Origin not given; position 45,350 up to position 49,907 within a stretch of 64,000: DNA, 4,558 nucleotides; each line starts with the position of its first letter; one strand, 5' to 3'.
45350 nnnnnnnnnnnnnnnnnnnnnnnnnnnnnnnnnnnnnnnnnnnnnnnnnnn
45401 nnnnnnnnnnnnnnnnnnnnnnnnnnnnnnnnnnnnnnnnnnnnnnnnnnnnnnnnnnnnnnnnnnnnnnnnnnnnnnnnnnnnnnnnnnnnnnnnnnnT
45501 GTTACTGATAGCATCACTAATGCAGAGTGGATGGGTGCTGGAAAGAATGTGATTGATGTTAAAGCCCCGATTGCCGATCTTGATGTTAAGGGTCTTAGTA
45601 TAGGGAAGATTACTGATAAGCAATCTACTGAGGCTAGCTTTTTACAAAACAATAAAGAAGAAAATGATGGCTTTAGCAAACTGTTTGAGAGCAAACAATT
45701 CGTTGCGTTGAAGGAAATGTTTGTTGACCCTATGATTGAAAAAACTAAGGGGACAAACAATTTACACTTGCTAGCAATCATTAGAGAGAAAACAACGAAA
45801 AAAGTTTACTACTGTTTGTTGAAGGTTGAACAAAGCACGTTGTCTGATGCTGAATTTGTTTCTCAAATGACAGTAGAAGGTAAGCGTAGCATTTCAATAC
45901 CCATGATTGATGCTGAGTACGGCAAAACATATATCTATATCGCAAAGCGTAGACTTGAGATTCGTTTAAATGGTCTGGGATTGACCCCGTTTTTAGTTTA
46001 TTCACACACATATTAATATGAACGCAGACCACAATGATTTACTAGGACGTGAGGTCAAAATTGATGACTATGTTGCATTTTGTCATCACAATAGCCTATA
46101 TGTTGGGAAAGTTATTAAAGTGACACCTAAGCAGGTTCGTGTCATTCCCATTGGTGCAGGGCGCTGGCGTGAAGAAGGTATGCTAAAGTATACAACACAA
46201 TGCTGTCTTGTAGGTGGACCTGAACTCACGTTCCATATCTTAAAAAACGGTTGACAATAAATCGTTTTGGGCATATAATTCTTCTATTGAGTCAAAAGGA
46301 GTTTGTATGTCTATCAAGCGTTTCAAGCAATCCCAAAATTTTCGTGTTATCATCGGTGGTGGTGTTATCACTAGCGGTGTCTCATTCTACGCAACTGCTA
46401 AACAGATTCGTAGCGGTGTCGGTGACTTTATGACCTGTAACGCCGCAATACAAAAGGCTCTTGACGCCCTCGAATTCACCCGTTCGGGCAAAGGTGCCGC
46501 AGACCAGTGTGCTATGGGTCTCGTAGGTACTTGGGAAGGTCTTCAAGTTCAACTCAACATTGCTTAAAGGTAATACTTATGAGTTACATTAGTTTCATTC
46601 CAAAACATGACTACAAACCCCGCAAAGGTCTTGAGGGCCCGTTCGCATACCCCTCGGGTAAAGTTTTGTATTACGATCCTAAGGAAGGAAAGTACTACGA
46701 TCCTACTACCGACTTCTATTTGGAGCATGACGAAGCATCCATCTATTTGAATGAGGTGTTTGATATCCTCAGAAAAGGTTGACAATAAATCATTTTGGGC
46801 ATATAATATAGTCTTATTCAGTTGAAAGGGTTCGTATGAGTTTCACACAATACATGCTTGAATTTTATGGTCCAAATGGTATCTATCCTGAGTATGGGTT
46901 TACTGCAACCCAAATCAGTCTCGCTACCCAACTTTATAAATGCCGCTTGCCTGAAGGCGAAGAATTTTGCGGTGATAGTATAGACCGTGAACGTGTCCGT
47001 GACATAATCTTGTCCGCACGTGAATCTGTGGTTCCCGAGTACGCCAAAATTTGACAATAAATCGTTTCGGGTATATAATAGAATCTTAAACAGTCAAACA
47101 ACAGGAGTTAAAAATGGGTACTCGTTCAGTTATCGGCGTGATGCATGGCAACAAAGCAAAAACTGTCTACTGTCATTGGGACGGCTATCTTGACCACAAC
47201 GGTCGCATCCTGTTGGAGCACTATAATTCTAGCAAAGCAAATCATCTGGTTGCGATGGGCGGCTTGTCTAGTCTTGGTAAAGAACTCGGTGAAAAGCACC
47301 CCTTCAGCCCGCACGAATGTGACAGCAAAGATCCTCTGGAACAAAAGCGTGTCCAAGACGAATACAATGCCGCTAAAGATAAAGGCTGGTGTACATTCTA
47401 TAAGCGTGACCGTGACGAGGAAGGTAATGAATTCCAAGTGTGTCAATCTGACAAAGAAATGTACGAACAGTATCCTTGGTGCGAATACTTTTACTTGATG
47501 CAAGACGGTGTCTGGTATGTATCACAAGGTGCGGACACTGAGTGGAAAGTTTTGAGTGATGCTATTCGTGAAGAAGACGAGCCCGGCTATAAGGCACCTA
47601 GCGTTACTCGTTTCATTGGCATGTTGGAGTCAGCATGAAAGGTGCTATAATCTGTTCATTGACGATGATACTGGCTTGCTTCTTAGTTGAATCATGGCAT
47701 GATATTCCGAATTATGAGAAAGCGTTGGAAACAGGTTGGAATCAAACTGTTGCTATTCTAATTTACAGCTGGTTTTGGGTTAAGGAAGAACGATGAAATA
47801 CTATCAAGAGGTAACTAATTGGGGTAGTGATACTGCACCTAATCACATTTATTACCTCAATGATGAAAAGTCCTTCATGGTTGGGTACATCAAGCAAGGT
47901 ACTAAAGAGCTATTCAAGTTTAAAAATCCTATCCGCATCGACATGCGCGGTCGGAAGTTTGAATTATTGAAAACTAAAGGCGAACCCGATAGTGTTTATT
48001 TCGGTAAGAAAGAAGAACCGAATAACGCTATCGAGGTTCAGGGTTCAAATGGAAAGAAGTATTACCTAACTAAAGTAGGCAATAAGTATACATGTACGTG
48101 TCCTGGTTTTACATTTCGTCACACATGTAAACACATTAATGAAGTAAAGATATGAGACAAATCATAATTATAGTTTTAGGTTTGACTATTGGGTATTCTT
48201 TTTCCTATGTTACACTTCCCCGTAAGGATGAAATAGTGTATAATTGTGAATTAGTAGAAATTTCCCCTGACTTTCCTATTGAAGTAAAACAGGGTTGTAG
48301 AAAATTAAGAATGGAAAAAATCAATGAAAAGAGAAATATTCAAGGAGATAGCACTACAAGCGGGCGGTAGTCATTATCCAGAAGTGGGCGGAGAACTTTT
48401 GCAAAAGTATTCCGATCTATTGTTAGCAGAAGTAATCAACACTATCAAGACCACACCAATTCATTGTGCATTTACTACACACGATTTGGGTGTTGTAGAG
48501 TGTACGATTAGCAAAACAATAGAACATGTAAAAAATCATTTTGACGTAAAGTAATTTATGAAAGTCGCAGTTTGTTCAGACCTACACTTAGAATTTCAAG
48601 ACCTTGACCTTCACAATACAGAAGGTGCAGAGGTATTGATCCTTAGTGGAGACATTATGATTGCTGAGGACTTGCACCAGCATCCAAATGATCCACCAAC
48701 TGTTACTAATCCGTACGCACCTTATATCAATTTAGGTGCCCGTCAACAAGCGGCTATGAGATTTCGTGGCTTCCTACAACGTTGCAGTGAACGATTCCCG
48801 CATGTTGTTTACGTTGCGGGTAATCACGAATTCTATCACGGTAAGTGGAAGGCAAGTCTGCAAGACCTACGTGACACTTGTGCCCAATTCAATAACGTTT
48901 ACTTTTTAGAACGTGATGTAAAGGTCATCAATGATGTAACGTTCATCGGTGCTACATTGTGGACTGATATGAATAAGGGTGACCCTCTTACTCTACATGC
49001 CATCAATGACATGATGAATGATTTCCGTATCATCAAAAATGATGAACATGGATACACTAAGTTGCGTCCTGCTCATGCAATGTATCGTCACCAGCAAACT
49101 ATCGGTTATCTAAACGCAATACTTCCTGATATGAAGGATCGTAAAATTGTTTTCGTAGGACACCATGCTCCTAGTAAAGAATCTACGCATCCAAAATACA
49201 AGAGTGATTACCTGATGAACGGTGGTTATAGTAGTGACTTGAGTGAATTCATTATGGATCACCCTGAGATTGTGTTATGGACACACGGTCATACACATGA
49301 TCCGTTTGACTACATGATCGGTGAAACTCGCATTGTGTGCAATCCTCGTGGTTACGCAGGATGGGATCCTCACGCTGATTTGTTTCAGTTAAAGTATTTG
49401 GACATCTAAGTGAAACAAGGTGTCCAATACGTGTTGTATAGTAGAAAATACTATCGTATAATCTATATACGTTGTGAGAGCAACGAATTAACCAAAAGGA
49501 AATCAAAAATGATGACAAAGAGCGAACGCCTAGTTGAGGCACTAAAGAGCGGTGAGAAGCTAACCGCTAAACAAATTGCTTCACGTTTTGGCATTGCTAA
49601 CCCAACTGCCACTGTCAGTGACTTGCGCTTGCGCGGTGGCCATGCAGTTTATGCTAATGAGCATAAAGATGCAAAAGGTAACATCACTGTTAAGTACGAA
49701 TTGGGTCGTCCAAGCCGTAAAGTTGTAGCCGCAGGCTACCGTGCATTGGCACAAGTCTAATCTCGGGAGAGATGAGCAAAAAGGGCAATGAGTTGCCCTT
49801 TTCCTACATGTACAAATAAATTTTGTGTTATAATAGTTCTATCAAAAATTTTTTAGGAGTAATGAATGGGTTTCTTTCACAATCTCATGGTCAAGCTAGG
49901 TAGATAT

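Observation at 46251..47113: Three tandem copies of a 29-bp consensus promoter cassette (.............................) in which the upstream gene's TGA stop sits inside the -35 box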

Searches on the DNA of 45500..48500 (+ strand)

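Call 3: search_dna_similar(query=window:45500-48500:+, collection=phages, mode=near, max_rows=25)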
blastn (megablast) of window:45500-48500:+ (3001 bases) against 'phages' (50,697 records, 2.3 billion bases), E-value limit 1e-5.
No match.

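Call 53: search_dna_similar(query=window:47045-47113:+, collection=phages, mode=distant, max_evalue=1, max_rows=15)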
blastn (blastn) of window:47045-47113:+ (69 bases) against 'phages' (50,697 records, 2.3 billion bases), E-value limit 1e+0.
No match.

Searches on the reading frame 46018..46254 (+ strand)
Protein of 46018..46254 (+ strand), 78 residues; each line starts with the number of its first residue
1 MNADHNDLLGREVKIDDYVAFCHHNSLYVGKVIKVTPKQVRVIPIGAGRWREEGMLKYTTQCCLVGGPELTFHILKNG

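Call 12: search_protein_families(library=pfam, proteins=[window:46018-46254:+], max_evalue=0.01)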
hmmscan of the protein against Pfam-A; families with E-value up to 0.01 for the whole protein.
window:46018-46254:+ (78 aa): 0 families

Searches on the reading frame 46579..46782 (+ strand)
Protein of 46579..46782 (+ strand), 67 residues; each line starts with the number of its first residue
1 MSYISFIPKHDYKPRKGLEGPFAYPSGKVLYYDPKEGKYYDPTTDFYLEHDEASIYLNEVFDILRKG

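Call 12: search_protein_families(library=pfam, proteins=[window:46579-46782:+], max_evalue=0.01)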
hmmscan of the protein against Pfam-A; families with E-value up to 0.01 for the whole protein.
window:46579-46782:+ (67 aa): 1 family
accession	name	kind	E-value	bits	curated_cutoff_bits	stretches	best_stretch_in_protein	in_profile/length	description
PF17780.6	OCRE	-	2.9e-05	24.4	24.7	1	30-54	21-45/52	OCRE domain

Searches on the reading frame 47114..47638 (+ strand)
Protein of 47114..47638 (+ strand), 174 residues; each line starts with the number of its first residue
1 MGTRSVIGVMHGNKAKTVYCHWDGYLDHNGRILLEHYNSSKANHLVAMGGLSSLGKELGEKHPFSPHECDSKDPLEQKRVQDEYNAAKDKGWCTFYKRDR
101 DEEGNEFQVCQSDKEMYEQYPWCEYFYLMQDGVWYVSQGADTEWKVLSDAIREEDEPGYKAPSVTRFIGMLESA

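Call 12: search_protein_families(library=pfam, proteins=[window:47114-47638:+], max_evalue=0.01)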
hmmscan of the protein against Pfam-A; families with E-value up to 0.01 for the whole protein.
window:47114-47638:+ (174 aa): 0 families

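Call 18: search_protein_families(library=phrogs, proteins=[window:47114-47638:+], max_evalue=0.001)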
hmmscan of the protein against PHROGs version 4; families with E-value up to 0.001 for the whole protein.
window:47114-47638:+ (174 aa): 2 families
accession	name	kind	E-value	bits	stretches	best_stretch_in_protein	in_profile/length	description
phrog_1987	-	unknown function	1.1e-22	81.8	1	1-146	1-124/128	-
phrog_23089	-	unknown function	1.2e-15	58.8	1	1-150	1-125/239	-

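Call 27: find_related_loci(query=A1, collection=viral_contigs, flank=3000)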
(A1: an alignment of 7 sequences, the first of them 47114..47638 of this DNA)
Query A1 (174 aa) in viral_contigs; peptide patterns used: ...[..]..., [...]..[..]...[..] (x = any residue, [..] = any of these).
599 stretches matched a pattern (row limit reached: there are more); 568 encode a relative of the query (tblastn E <= 1e-3); the best 80 are kept; 80 distinct loci.
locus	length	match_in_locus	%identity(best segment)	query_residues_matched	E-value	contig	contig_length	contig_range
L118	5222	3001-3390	68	1-137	3e-58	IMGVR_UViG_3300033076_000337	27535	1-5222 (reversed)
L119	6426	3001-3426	58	1-160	5e-55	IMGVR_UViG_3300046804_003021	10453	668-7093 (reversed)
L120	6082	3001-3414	56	1-155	9e-53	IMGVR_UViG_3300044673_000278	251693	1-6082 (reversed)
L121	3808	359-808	57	1-156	1e-51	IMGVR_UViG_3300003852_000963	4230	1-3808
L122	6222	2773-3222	55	1-156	3e-50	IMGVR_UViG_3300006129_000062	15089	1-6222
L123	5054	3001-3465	53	1-156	8e-50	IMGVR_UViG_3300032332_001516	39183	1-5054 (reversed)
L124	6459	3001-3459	53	1-154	3e-49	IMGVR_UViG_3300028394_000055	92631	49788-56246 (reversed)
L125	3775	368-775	61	1-135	6e-49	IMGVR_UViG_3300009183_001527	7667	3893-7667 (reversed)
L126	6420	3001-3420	54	1-154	1e-48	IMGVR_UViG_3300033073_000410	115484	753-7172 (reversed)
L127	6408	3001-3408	60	1-135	1e-47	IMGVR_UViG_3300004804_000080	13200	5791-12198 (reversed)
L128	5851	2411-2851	51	1-154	5e-47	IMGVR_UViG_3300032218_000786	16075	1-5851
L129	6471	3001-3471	51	1-157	5e-47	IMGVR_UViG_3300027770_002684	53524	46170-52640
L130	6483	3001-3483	48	1-154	2e-46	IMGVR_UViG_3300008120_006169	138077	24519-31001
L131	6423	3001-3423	52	9-156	8e-46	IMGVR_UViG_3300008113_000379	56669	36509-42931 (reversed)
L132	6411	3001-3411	54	1-136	5e-46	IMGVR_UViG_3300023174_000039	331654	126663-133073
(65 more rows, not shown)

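Call 37: find_encoding_contigs(protein=window:47114-47638:+, flank=2000, max_places=4)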
Protein window:47114-47638:+ (174 aa): no gene with exactly this product is on record in the collection.

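Call 40: search_dna_similar(query=window:47114-47638:+, collection=phages, mode=protein, max_rows=20, max_evalue=0.001)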
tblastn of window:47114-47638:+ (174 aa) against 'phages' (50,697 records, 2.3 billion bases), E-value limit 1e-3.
Records with a match: 25; places in all: 31; records where one place covers at least 80% of the query: 4.
Best place of each record, by identity: <60% 25.
By first word of the organism name: Erwinia 7; Caulobacter 4; Yersinia 4; Synechococcus 3; Pectobacterium 2; Cronobacter 2; Serratia 2; Xanthomonas 1.
By host as written in the record: - 4; Erwinia amylovora SNUABM_01 3; Erwinia amylovora 3; Pectobacterium carotovorum subsp. carotovorum strain CBBL19-1-37 2; Cronobacter sakazakii 2; Caulobacter crescentus 2; Serratia marcescens UCC2017 2; Caulobacter vibrioides CB15 2; and 4 more.
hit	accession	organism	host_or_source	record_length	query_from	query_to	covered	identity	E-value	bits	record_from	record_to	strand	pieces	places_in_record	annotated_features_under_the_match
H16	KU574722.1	Pectobacterium phage vB_PcaM_CBB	Pectobacterium carotovorum subsp. ...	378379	1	169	97%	32.8%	3e-9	61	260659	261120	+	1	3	hypothetical protein (x2)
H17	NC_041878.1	Pectobacterium phage vB_PcaM_CBB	Pectobacterium carotovorum subsp. ...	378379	1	169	97%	32.8%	3e-9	61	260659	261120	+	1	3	hypothetical protein (x2)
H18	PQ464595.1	Erwinia phage Kaldavass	Erwinia aphidicola W09_2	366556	1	158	91%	35.0%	5e-9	60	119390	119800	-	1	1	hypothetical protein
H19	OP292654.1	Xanthomonas phage XbC2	Xanthomonas vesicatoria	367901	1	158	91%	29.7%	5e-6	51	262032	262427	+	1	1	hypothetical protein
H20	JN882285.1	Cronobacter phage vB_CsaM_GAP32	Cronobacter sakazakii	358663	1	137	79%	33.3%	4e-7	54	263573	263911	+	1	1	hypothetical protein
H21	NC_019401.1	Cronobacter phage vB_CsaM_GAP32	Cronobacter sakazakii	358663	1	137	79%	33.3%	4e-7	54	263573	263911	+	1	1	hypothetical protein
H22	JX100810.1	Caulobacter phage CcrColossus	Caulobacter crescentus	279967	1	123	71%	34.9%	2e-4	47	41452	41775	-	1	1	hypothetical protein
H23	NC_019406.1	Caulobacter phage CcrColossus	Caulobacter crescentus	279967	1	123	71%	34.9%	2e-4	47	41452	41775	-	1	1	hypothetical protein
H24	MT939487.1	Erwinia phage pEa_SNUABM_47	Erwinia amylovora SNUABM_01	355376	1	113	65%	37.0%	1e-5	50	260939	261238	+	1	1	hypothetical protein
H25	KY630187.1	Serratia phage BF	Serratia marcescens UCC2017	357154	1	113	65%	37.0%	1e-5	50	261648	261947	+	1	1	hypothetical protein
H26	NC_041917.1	Serratia phage BF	Serratia marcescens UCC2017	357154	1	113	65%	37.0%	1e-5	50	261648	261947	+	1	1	hypothetical protein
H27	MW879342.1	Erwinia phage pEa_SNUABM_19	Erwinia amylovora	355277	1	113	65%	37.0%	1e-5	50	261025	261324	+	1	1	hypothetical protein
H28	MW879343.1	Erwinia phage pEa_SNUABM_44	Erwinia amylovora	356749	1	113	65%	37.0%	1e-5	50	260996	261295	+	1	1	hypothetical protein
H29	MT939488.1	Erwinia phage pEa_SNUABM_50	Erwinia amylovora SNUABM_01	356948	1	113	65%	37.0%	1e-5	50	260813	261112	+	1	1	hypothetical protein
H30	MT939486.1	Erwinia phage pEa_SNUABM_12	Erwinia amylovora SNUABM_01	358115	1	113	65%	37.0%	1e-5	50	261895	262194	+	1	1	hypothetical protein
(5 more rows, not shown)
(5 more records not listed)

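Call 41: get_annotated_region(hit=H16, flank=4000)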
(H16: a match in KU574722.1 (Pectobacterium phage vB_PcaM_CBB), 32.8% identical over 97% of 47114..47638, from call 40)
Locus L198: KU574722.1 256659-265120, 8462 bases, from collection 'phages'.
description: Pectobacterium phage vB_PcaM_CBB, complete genome.
organism: Pectobacterium phage vB_PcaM_CBB (NCBI taxid 2772511)
taxonomy: Viruses; Duplodnaviria; Heunggongvirae; Uroviricota; Caudoviricetes; Mimasvirus; Mimasvirus CBB
host: Pectobacterium carotovorum subsp. carotovorum strain CBBL19-1-37; source: activated sludge from a waste water treatment plant; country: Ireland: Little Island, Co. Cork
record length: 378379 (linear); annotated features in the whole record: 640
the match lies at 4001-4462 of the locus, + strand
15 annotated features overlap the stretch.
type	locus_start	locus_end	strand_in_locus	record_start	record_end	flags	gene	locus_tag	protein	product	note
CDS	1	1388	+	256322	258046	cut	-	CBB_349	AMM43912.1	hypothetical protein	similar to hypothetical protein GAP32_343 [Cronobacter phage vB_CsaM_GAP32], YP_006987448.1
CDS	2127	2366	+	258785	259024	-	-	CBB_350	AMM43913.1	hypothetical protein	-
CDS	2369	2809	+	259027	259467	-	-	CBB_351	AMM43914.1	hypothetical protein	similar to hypothetical protein GAP32_344 [Cronobacter phage vB_CsaM_GAP32], YP_006987449.1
CDS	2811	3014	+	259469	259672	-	-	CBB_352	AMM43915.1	hypothetical protein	similar to hypothetical protein GAP32_345 [Cronobacter phage vB_CsaM_GAP32], YP_006987450.1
CDS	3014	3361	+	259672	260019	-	-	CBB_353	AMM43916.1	hypothetical protein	similar to hypothetical protein GAP32_346 [Cronobacter phage vB_CsaM_GAP32], YP_006987451.1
CDS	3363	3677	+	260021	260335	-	-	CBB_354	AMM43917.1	hypothetical protein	similar to hypothetical protein GAP32_347 [Cronobacter phage vB_CsaM_GAP32], YP_006987452.1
CDS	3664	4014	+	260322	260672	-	-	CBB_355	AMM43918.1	hypothetical protein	-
CDS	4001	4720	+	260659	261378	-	-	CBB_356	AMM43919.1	hypothetical protein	similar to hypothetical protein GAP32_348 [Cronobacter phage vB_CsaM_GAP32], YP_006987453.1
CDS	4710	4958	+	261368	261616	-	-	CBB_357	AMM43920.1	hypothetical protein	similar to hypothetical protein GAP32_349 [Cronobacter phage vB_CsaM_GAP32], YP_006987454.1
CDS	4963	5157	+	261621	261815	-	-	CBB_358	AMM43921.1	hypothetical protein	similar to hypothetical protein GAP32_350 [Cronobacter phage vB_CsaM_GAP32], YP_006987455.1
CDS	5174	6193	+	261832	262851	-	-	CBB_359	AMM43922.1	hypothetical protein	similar to hypothetical protein GAP32_351 [Cronobacter phage vB_CsaM_GAP32], YP_006987456.1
CDS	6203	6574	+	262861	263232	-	-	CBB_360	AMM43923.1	hypothetical protein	similar to hypothetical protein GAP32_352 [Cronobacter phage vB_CsaM_GAP32], YP_006987457.1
CDS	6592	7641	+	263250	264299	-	-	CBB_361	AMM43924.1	nicotinamide-nucleotide adenylyltransferase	similar to nicotinamide-nucleotide adenylyltransferase [Cronobacter phage vB_CsaM_GAP32], YP_006987458.1; PF01467.23 ...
CDS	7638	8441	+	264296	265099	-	-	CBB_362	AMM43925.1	nicotinamide mononucleotide transporter PnuC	similar to nicotinamide mononucleotide transporter PnuC [Cronobacter phage vB_CsaM_GAP32], YP_006987459.1; PF04973.9 ...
CDS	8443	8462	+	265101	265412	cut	-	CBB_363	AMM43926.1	hypothetical protein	-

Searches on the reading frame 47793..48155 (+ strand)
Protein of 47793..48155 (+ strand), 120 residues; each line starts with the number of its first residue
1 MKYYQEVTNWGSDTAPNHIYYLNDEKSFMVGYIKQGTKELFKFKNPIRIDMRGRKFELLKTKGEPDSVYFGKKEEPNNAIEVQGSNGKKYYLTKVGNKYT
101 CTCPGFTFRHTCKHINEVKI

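Call 12: search_protein_families(library=pfam, proteins=[window:47793-48155:+], max_evalue=0.01)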
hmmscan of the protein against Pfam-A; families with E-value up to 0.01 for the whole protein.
window:47793-48155:+ (120 aa): 1 family
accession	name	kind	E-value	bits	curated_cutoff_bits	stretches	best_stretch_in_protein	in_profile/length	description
PF04434.22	SWIM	-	0.00016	21.6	19.6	1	91-115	1-30/38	SWIM zinc finger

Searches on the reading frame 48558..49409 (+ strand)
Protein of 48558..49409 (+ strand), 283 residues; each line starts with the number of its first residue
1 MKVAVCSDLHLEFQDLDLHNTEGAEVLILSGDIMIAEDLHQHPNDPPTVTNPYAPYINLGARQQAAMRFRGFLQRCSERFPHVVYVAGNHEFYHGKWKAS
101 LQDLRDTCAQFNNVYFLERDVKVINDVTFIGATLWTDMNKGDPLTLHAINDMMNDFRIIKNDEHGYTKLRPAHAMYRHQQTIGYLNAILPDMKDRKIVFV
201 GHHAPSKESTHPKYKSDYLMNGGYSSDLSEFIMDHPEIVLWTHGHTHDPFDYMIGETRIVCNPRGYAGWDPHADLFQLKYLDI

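Call 18: search_protein_families(library=phrogs, proteins=[window:48558-49409:+], max_evalue=0.001)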
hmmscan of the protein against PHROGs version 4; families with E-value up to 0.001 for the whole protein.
window:48558-49409:+ (283 aa): 1 family
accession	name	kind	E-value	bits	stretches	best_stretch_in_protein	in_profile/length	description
phrog_1649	-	other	3.6e-51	174.7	1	1-268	36-273/308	metallo-phosphoesterase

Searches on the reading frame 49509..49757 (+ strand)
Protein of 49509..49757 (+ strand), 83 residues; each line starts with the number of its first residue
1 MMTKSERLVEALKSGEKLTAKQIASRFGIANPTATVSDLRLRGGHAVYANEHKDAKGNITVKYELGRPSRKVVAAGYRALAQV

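Call 67: search_protein_families(library=pfam, proteins=[window:49509-49757:+], max_evalue=0.01)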
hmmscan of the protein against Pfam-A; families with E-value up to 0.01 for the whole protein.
seq(83 aa): 4 families
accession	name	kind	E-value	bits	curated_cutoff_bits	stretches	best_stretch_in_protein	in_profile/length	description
PF14090.12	HTH_39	-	7.1e-05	23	21.3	1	4-43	2-41/70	Winged helix-turn-helix domain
PF22414.1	Hia_Tpr_ring_dom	-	0.00054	20.1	27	1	53-65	24-36/37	Trimeric autotransporter adhesin, Trp ring domain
PF12840.13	HTH_20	-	0.0013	19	27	1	7-34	8-35/51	Helix-turn-helix domain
PF21476.4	PF0610-like_N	-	0.0027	18.4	33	1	6-36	4-31/50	PF0610-like, N-terminal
